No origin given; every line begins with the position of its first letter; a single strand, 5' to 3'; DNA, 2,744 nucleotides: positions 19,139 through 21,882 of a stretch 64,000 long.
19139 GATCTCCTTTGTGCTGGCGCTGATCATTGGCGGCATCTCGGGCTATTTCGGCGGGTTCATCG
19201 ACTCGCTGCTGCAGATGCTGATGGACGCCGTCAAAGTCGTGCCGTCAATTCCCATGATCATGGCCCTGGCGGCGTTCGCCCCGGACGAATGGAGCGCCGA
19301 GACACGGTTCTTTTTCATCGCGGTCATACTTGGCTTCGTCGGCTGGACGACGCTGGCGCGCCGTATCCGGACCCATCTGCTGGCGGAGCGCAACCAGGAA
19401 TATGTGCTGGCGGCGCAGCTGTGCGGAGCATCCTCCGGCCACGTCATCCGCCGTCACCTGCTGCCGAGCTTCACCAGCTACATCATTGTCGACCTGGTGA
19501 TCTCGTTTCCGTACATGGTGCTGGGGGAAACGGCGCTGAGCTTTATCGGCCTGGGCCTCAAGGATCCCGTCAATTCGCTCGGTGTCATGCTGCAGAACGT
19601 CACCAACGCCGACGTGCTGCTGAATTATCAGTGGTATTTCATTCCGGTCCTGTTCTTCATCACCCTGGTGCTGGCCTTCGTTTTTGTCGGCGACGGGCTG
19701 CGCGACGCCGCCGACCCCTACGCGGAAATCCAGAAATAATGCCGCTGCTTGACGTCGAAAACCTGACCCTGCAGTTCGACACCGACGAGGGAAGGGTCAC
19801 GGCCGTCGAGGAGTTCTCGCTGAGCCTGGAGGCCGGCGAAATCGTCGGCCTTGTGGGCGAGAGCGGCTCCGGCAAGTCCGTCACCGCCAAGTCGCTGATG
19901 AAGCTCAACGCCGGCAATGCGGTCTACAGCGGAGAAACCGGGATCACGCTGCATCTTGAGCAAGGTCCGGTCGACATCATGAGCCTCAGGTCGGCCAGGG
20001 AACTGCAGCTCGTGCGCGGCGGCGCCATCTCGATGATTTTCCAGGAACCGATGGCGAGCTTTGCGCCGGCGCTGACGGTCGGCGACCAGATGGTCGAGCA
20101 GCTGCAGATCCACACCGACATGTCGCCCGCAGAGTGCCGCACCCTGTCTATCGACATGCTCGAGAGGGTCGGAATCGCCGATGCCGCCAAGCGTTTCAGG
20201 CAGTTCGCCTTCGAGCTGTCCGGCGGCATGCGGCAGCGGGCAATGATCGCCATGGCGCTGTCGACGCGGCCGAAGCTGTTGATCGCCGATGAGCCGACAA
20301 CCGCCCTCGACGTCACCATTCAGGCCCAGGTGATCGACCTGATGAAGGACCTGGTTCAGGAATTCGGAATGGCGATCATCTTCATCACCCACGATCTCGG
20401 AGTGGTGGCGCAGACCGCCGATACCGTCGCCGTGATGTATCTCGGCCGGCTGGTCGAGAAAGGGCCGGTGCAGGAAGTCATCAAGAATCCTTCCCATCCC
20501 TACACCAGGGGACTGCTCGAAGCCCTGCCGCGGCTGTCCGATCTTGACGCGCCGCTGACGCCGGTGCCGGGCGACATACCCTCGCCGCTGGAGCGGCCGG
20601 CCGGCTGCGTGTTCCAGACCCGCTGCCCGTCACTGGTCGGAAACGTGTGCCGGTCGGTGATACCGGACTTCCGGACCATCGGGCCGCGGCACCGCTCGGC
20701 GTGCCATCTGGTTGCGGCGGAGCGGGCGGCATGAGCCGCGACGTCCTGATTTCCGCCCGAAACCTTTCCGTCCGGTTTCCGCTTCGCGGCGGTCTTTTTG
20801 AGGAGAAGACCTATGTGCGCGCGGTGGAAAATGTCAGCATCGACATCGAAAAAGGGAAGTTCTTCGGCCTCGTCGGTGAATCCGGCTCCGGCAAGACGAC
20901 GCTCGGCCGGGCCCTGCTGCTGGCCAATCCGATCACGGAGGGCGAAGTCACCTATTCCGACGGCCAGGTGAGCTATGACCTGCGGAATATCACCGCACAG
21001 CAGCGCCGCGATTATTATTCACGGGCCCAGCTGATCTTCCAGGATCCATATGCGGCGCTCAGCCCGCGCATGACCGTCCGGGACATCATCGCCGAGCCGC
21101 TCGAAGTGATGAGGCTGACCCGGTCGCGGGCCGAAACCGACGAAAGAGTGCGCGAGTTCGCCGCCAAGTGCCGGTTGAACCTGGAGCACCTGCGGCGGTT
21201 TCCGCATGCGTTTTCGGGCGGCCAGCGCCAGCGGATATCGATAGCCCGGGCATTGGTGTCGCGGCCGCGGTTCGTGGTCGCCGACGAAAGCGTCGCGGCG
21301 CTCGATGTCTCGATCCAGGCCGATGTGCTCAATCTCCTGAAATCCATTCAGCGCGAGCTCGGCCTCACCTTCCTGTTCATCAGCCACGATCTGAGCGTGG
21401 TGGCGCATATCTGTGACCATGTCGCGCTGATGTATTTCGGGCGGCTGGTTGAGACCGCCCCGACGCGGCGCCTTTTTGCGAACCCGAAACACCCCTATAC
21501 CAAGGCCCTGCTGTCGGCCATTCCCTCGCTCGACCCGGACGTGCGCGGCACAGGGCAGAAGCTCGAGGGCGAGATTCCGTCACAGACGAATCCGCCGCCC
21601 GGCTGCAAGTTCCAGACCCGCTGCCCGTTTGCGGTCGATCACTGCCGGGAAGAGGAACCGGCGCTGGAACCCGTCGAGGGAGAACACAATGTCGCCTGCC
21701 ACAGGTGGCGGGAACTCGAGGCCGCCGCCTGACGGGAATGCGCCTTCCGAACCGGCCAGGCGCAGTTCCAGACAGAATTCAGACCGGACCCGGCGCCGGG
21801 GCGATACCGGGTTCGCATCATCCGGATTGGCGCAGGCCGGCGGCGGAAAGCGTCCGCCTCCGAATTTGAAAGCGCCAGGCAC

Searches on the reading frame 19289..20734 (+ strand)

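Call 5: search_protein_families(library=pfam, proteins=[window:19289-20734:+])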
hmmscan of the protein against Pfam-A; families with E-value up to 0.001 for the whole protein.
window:19289-20734:+ (481 aa): 3 families
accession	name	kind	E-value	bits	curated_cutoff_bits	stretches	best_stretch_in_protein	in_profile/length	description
PF00005.33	ABC_tran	-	8e-24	85.2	25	1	174-338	2-137/137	ABC transporter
PF08352.17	oligo_HPY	-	1.5e-17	64.1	27.1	1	389-448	1-60/65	Oligopeptide/dipeptide transporter, C-terminal region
PF13304.12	AAA_21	-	3.4e-06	27.8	27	1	307-373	235-303/304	AAA domain, putative AbiEii toxin, Type IV TA system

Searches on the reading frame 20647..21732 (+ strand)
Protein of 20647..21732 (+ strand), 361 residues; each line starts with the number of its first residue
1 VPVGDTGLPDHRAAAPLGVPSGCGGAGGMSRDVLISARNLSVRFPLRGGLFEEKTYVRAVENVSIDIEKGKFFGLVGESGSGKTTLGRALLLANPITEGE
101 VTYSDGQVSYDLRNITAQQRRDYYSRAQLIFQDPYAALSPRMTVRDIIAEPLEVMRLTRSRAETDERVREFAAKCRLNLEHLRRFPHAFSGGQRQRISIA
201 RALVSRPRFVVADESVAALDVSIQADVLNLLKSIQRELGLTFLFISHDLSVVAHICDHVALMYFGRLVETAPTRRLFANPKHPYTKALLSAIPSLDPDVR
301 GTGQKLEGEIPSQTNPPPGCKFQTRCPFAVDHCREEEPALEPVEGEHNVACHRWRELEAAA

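Call 5: search_protein_families(library=pfam, proteins=[window:20647-21732:+])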
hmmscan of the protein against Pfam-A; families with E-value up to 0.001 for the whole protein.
window:20647-21732:+ (361 aa): 5 families
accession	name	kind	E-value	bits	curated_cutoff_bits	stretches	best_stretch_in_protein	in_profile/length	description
PF00005.33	ABC_tran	-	7.7e-26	91.8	25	1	61-216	2-136/137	ABC transporter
PF08352.17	oligo_HPY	-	3.1e-22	79.2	27.1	1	268-333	1-65/65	Oligopeptide/dipeptide transporter, C-terminal region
PF13401.12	AAA_22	-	5.5e-05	23.9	27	1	72-243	7-119/130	AAA domain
PF13304.12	AAA_21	-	0.00047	20.7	27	0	72-94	1-24/304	AAA domain, putative AbiEii toxin, Type IV TA system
PF02463.25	SMC_N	-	0.00063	19.7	40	0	63-255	18-205/220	RecF/RecN/SMC N terminal domain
